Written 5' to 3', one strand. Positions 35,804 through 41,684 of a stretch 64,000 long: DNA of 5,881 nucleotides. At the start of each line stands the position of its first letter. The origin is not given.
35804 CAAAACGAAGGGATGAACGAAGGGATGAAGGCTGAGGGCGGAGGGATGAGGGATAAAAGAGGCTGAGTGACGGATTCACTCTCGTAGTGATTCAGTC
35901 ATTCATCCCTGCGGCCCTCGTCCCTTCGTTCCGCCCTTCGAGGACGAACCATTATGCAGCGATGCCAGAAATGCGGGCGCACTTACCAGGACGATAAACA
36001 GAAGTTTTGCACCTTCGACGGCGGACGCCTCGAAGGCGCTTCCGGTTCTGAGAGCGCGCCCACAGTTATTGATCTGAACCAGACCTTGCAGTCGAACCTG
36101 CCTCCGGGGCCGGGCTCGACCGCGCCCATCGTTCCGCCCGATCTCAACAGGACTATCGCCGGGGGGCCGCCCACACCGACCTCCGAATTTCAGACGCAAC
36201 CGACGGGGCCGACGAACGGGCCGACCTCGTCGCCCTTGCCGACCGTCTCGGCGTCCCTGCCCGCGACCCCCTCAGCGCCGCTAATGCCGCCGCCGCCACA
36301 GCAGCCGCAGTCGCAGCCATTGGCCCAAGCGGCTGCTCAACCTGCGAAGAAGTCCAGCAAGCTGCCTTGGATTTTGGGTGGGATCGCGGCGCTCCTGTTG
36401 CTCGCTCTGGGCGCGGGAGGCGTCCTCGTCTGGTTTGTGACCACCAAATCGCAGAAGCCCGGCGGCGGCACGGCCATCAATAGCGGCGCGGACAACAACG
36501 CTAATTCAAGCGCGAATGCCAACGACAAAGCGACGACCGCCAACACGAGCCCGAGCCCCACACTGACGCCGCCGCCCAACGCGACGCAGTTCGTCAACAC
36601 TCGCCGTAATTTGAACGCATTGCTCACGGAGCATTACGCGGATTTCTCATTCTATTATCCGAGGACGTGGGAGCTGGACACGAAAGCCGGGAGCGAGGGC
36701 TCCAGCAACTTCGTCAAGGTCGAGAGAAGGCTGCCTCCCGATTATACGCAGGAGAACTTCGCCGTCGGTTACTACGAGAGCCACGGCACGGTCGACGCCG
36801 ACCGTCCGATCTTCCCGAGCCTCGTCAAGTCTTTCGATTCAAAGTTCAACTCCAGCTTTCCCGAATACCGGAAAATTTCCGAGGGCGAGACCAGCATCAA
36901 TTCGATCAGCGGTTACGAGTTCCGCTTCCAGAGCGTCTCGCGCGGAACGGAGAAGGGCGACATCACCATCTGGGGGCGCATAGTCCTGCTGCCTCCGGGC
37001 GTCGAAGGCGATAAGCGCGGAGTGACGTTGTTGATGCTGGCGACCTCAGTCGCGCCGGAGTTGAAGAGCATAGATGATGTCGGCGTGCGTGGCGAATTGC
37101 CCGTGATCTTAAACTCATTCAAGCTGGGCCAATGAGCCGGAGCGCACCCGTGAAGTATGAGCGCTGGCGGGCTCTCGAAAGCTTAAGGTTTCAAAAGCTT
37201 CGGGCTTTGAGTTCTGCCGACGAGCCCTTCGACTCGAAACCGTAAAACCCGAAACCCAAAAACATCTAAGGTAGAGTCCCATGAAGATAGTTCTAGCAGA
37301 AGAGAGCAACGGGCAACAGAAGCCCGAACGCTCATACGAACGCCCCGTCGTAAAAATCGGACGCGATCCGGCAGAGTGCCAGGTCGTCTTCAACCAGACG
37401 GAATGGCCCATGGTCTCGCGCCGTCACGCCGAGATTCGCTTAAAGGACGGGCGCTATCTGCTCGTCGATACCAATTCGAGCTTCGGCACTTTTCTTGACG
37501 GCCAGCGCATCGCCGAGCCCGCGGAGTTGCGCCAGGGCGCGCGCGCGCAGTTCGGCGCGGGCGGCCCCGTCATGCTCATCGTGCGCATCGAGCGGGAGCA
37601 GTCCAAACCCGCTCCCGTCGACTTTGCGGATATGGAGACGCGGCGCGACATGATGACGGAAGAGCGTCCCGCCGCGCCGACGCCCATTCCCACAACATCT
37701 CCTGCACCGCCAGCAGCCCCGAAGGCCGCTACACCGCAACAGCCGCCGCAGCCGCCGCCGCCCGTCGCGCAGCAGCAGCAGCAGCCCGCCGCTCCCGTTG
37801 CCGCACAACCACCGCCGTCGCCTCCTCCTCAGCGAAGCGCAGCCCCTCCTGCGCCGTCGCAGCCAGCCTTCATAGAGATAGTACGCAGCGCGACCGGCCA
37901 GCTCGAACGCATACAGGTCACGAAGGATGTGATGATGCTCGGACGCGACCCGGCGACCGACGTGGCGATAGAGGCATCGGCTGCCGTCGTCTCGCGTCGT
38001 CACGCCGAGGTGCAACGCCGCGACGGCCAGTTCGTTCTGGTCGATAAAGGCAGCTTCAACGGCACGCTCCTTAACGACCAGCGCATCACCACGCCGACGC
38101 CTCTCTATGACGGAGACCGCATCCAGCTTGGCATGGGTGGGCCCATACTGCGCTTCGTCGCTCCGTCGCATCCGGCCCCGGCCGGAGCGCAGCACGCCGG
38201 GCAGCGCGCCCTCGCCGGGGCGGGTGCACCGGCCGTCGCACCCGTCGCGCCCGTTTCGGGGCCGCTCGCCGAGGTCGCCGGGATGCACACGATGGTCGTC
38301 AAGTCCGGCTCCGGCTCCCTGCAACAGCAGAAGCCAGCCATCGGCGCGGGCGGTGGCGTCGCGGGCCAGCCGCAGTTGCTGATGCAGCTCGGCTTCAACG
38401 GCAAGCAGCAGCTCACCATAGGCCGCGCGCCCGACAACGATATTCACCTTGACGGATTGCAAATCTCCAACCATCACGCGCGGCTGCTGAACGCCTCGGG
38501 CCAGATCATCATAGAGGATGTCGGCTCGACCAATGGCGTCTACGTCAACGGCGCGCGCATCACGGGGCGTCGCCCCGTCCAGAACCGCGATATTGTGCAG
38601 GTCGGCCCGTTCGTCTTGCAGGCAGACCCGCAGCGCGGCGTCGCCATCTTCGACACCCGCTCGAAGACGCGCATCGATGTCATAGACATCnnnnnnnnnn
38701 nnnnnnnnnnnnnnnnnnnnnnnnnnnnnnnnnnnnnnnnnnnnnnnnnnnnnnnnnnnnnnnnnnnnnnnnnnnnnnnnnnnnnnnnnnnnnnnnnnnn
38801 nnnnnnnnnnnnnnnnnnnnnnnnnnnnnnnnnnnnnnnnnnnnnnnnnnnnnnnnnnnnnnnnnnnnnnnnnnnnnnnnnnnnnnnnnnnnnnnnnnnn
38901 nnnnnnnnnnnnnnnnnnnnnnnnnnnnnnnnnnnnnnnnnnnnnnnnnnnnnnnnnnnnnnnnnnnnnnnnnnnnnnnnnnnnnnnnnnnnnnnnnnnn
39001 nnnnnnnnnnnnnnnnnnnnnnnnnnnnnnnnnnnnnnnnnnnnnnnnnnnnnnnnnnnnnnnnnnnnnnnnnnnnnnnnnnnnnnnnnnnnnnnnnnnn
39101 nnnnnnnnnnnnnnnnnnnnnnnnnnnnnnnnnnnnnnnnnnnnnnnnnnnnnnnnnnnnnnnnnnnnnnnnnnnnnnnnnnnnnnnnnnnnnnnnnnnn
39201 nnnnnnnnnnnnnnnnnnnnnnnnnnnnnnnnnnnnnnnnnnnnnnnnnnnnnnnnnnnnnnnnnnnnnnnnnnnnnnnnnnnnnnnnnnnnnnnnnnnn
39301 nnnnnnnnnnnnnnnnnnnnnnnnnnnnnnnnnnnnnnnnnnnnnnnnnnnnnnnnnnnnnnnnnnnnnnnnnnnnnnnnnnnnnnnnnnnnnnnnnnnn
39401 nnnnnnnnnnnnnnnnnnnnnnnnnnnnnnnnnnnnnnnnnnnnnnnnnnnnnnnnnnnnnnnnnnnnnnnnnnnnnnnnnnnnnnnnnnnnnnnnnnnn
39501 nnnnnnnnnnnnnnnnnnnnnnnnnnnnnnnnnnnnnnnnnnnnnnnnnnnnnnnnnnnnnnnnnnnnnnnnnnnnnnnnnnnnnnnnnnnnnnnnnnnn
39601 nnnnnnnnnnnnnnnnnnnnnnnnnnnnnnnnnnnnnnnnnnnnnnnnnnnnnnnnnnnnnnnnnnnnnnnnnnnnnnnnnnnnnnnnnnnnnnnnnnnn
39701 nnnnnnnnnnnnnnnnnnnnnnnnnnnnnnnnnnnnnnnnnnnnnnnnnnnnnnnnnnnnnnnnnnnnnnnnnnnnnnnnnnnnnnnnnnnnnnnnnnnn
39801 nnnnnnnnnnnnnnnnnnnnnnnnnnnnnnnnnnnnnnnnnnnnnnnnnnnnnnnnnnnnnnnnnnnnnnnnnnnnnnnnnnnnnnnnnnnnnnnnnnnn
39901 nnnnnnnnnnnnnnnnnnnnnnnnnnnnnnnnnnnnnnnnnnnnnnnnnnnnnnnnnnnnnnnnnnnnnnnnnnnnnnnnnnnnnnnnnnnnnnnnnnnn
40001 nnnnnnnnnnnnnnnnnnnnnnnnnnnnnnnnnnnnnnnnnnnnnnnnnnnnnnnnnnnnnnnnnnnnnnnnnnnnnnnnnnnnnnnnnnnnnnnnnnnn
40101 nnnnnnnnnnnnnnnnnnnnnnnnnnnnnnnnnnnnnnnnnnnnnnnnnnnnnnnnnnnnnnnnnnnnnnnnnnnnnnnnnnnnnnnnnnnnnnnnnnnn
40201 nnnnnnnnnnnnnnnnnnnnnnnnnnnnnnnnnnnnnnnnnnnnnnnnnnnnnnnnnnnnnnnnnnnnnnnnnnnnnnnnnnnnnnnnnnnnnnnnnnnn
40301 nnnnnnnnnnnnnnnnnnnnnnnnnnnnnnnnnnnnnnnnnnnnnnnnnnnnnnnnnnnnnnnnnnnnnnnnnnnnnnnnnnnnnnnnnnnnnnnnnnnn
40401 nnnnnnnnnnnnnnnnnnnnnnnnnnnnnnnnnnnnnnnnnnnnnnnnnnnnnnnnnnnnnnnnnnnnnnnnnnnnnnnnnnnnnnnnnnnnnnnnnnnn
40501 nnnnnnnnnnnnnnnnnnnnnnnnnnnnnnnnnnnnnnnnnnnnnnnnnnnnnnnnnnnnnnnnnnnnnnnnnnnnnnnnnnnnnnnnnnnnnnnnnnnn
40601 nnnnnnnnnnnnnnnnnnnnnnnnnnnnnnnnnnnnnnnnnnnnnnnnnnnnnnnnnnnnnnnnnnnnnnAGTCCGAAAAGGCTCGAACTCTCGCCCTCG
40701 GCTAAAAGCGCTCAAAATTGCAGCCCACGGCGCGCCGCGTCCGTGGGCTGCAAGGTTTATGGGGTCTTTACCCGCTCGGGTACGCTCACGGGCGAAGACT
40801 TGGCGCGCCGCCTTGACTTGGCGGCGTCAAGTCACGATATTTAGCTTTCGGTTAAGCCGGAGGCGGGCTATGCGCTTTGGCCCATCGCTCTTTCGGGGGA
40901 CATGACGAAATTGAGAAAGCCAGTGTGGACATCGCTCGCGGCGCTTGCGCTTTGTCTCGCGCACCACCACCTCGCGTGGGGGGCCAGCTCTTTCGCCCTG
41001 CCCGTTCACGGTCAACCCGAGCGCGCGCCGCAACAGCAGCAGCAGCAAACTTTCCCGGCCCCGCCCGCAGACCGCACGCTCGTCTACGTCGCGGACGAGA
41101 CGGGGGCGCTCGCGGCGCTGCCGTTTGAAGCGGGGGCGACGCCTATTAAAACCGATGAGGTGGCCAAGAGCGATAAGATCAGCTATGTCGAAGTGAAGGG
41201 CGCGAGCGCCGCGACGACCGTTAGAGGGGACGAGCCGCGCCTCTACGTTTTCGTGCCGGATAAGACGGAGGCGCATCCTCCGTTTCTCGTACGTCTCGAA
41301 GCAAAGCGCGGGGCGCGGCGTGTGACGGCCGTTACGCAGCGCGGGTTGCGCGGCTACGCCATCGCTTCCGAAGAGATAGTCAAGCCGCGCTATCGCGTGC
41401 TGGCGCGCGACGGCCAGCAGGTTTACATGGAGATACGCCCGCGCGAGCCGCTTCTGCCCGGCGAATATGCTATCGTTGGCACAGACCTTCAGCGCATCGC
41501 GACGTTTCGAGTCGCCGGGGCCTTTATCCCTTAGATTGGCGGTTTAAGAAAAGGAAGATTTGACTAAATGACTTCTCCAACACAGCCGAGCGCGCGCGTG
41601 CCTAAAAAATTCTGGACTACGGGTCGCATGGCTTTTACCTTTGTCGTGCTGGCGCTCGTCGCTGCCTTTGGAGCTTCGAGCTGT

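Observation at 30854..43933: Kinase / triple-FHA ABC exporter neighbourhood: a candidate phospho-Thr-gated export module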

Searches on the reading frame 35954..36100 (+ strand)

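Call 47: search_protein_families(library=pfam, proteins=[window:35954-36100:+], max_evalue=10)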
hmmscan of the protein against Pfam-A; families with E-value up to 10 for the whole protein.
seq(49 aa): 5 families
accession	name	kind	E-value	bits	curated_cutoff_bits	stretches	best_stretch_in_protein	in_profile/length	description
PF05191.20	ADK_lid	-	0.03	14.6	26.6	1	4-26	4-31/36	Adenylate kinase, active site lid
PF13240.11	Zn_Ribbon_1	-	0.03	14.6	25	1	4-20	2-17/23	zinc-ribbon domain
PF04640.20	PLATZ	-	0.07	14.2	25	1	2-20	56-74/79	PLATZ transcription factor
PF24460.1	DUF7575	-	0.079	12.8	28.5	1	2-20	4-21/28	Domain of unknown function (DUF7575)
PF08772.16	Zn_ribbon_NOB1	-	0.13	12.9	24.9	1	1-20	8-27/72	Nin one binding (NOB1) Zn-ribbon like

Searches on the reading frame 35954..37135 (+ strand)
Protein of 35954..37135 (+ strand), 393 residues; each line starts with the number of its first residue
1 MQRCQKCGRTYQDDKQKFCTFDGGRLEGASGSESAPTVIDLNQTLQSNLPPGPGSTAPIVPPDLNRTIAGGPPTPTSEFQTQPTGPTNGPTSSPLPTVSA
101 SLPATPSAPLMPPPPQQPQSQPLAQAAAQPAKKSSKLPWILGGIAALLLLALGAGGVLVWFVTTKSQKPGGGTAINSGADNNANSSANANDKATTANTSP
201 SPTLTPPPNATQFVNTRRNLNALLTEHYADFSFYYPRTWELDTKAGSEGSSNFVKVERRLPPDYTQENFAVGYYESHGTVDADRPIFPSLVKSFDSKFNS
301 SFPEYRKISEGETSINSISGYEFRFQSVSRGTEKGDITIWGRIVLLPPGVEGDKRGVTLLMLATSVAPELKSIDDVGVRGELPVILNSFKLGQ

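Call 3: search_protein_families(library=pfam, proteins=[window:35954-37135:+], max_evalue=0.01)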
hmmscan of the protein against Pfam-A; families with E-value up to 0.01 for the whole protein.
window:35954-37135:+ (393 aa): 1 family
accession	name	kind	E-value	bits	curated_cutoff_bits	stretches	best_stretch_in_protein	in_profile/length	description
PF17093.10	PBP_N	-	0.0049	17.4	30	1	90-165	38-113/138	Penicillin-binding protein N-terminus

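Call 51: search_protein_families(library=ncbifam, proteins=[window:35954-37135:+], max_evalue=0.001)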
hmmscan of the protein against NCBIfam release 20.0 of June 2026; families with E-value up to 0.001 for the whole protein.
window:35954-37135:+ (393 aa): 0 families

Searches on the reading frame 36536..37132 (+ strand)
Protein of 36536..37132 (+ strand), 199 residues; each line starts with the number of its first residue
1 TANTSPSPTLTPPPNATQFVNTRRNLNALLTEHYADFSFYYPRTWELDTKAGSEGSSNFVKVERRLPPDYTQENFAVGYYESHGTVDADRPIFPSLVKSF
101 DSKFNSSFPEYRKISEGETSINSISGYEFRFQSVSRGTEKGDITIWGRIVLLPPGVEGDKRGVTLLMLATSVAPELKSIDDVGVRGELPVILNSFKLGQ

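Call 30: find_homologous_proteins(query=window:36536-37132:+, max_evalue=0.001)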
Query window:36536-37132:+ (199 aa): 465 proteins with E <= 0.001 among 631 candidates; the best 120 are listed.
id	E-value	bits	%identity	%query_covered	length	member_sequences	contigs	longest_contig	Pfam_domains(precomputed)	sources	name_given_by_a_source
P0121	2.5e-115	401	94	93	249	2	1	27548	-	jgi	jgi:hypothetical protein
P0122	1.5e-110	385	85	93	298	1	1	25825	-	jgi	jgi:hypothetical protein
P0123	4.0e-104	364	79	100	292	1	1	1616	-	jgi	jgi:hypothetical protein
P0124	1.7e-89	316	71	91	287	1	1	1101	-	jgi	jgi:hypothetical protein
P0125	3.7e-84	299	66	91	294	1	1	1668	-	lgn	-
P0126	4.6e-82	292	65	99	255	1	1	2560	-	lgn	-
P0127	7.6e-82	292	65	93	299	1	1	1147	-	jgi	jgi:hypothetical protein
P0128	1.4e-81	291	65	92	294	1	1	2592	-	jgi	jgi:hypothetical protein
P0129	3.7e-81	289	64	96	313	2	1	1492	-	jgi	-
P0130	8.9e-81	288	63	98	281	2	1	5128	-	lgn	-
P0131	1.3e-80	288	63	93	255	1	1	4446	-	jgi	jgi:hypothetical protein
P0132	1.9e-80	287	63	93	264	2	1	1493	-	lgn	-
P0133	4.1e-80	286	64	95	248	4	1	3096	-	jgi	-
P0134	6.4e-80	285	63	99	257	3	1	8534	-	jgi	jgi:hypothetical protein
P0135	3.3e-79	283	63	92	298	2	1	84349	-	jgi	jgi:hypothetical protein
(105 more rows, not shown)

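Call 42: predict_structure(alignment_id=A2)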
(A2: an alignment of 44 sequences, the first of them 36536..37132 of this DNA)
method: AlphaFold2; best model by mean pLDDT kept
length: 199 residues; sequences in the alignment: 44
mean_pLDDT: 93.3   pTM: 0.89
mean pLDDT of the five models: 93.3, 93.2, 92.5, 92.3, 92.0
residues with pLDDT >= 90: 179; 70-90: 9; 50-70: 5; < 50: 6
segments of 3 or more residues with pLDDT < 50: 1-6
pLDDT, mean of each block of 10 residues (from residue 1): 48 94 94 96 96 95 91 97 97 97 95 98 97 94 97 96 98 96 96 91
secondary structure, 60 per line:
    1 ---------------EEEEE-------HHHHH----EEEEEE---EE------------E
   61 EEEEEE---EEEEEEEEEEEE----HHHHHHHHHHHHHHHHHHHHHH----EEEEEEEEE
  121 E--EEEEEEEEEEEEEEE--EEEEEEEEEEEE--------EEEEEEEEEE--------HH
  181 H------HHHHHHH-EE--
elements in order: E16-20 H28-32 E37-42 E60-66 E70-81 H86-107 E112-121 E124-138 E141-152 E161-170 H188-194

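Call 44: fold_search(model_id=the predicted structure, library=pdb)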
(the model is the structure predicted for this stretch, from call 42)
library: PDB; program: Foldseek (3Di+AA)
matches with E <= 10: 1008; with E <= 0.001: 17
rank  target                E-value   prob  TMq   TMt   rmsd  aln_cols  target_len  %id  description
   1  3lyd_A                2.4e-06  1.00  0.45  0.54   4.8       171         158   15  Crystal structure of Putative uncharacterized protein from Jonesia denitrificans (released 2010-03-09)
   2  3lyd_B                4.9e-06  1.00  0.39  0.46   4.6       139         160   16  Crystal structure of Putative uncharacterized protein from Jonesia denitrificans (released 2010-03-09)
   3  5zxa                  7.6e-06  1.00  0.46  0.53   6.0       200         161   14  Crystal structure of fibronectin-binding protein Apa mutant from Mycobacterium tuberculosis (released 2019-05-29)
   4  1v2b_B                8.9e-06  1.00  0.43  0.54   5.7       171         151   12  Crystal Structure of PsbP Protein in the Oxygen-Evolving Complex of Photosystem II from Higher Plants (released 2004-05-18)
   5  5zx9                  1.9e-05  1.00  0.44  0.51   5.7       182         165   14  Crystal structure of apo form fibronectin-binding protein Apa from Mycobacterium tuberculosis (released 2019-05-29)
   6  2vu4                  3.0e-05  1.00  0.40  0.50   5.9       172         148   12  Structure of PsbP protein from Spinacia oleracea at 1.98 A resolution (released 2009-07-21)
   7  1v2b_A                4.9e-05  1.00  0.41  0.52   5.8       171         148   12  Crystal Structure of PsbP Protein in the Oxygen-Evolving Complex of Photosystem II from Higher Plants (released 2004-05-18)
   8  9grx_0                8.1e-05  1.00  0.47  0.56   5.7       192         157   14  NDH-PSI-LHCI supercomplex from S. oleracea (released 2025-02-12)
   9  4pws                  1.4e-04  1.00  0.46  0.51   7.1       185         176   12  Crystal structure of secreted proline rich antigen MTC28 (Rv0040c) at 2.15 A with bound chloride from Mycobacterium tube (released 2015-03-25)
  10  4rth_A                1.8e-04  1.00  0.51  0.58   4.8       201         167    9  The crystal structure of PsbP from Zea mays (released 2015-03-11)
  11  4rth_B                3.8e-04  1.00  0.52  0.60   4.9       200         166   10  The crystal structure of PsbP from Zea mays (released 2015-03-11)
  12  4ol4                  5.2e-04  1.00  0.47  0.51   7.5       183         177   12  Crystal structure of secreted proline rich antigen MTC28 (Rv0040c) from Mycobacterium tuberculosis (released 2015-01-28)
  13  4rti                  5.9e-04  1.00  0.46  0.51   5.6       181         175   10  The crystal structure of PsbP from Spinacia oleracea (released 2015-03-11)
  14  2lnj_MODEL_1_A        6.2e-04  1.00  0.49  0.55   5.3       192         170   13  Solution Structure of Cyanobacterial PsbP (CyanoP) from Synechocystis sp. PCC 6803 (released 2012-06-06)
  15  9gnw_P                6.5e-04  1.00  0.47  0.49   6.3       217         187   12  Universal PSII assembly intermediate (released 2025-09-17)
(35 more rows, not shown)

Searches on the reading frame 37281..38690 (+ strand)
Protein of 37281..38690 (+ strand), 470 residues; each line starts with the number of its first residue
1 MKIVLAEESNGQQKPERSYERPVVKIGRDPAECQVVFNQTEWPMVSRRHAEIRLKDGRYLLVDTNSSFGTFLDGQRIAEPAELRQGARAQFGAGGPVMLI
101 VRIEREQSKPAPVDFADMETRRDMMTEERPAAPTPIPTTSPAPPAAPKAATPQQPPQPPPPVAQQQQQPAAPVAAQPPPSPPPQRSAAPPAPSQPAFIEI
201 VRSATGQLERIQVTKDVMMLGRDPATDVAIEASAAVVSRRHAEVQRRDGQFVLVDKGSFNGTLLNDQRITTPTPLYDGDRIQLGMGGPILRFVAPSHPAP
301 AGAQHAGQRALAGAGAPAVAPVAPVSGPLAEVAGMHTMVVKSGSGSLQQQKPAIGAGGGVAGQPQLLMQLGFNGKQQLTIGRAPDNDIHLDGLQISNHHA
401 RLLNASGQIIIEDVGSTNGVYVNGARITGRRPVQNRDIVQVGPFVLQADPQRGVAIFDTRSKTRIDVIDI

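Call 16: search_solved_structures(query=window:37281-38690:+, max_evalue=0.001)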
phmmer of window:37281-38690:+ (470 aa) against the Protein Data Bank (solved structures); distinct sequences matched with E-value up to 0.001: 23.
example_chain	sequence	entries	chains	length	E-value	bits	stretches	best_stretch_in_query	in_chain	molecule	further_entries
6i2q_B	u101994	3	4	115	5.4e-09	39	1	210-444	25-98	Glycogen accumulation regulator GarA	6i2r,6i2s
8p5r_G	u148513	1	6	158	8.2e-09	38.4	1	209-444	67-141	Glycogen accumulation regulator GarA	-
6ccd_A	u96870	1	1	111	9.5e-09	38.2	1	195-302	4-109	ABC transporter ATP-binding/permease protein Rv1747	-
2kb3_A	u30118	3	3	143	1.2e-08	37.8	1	184-285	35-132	Oxoglutarate dehydrogenase inhibitor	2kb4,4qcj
8p5x_G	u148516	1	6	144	1.3e-08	37.8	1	184-285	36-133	Oxoglutarate dehydrogenase inhibitor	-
2kfu_A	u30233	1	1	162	3.8e-08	36.2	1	213-444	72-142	Rv1827 pThr 22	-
6i2p_D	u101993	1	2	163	3.9e-08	36.2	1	213-444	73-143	Glycogen accumulation regulator GarA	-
2kkl_A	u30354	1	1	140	4.5e-08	36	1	210-444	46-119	Uncharacterized protein Mb1858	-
7rj3_A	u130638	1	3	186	5.4e-08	35.7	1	213-444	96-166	Glycogen accumulation regulator GarA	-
6cah_A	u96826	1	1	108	2.8e-07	33.3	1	378-444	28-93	ABC transporter ATP-binding/permease protein Rv1747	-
2fez_A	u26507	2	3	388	4.7e-06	29.3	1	378-440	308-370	Probable regulatory protein embR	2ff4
6ar0_A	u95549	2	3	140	1.3e-05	27.8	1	19-92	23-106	Sarcolemmal membrane-associated protein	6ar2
1uht_A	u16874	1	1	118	3.3e-05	26.5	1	227-293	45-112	expressed protein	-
3gqs_A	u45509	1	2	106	3.9e-05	26.3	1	378-443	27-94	Adenylate cyclase-like protein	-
5a8i_A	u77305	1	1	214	0.00013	24.6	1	370-442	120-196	ARNA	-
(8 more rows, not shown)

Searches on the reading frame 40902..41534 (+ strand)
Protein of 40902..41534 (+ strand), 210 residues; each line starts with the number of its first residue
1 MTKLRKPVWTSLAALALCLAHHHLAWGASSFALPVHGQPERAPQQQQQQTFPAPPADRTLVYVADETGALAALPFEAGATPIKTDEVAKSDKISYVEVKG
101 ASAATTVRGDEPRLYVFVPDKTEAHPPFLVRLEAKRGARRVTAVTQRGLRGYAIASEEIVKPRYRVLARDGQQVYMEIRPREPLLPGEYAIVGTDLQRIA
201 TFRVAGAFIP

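Call 3: search_protein_families(library=pfam, proteins=[window:40902-41534:+], max_evalue=0.01)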
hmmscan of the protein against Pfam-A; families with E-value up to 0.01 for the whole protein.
window:40902-41534:+ (210 aa): 0 families

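Call 47: search_protein_families(library=pfam, proteins=[window:40902-41534:+], max_evalue=10)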
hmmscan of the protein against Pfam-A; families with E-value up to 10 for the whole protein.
window:40902-41534:+ (210 aa): 1 family
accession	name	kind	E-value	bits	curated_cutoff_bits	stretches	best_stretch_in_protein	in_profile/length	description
PF13567.11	DUF4131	-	1.1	9.3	31.6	1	151-208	85-142/165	Domain of unknown function (DUF4131)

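Call 51: search_protein_families(library=ncbifam, proteins=[window:40902-41534:+], max_evalue=0.001)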
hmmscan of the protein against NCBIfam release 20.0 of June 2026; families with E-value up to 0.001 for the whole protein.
window:40902-41534:+ (210 aa): 0 families
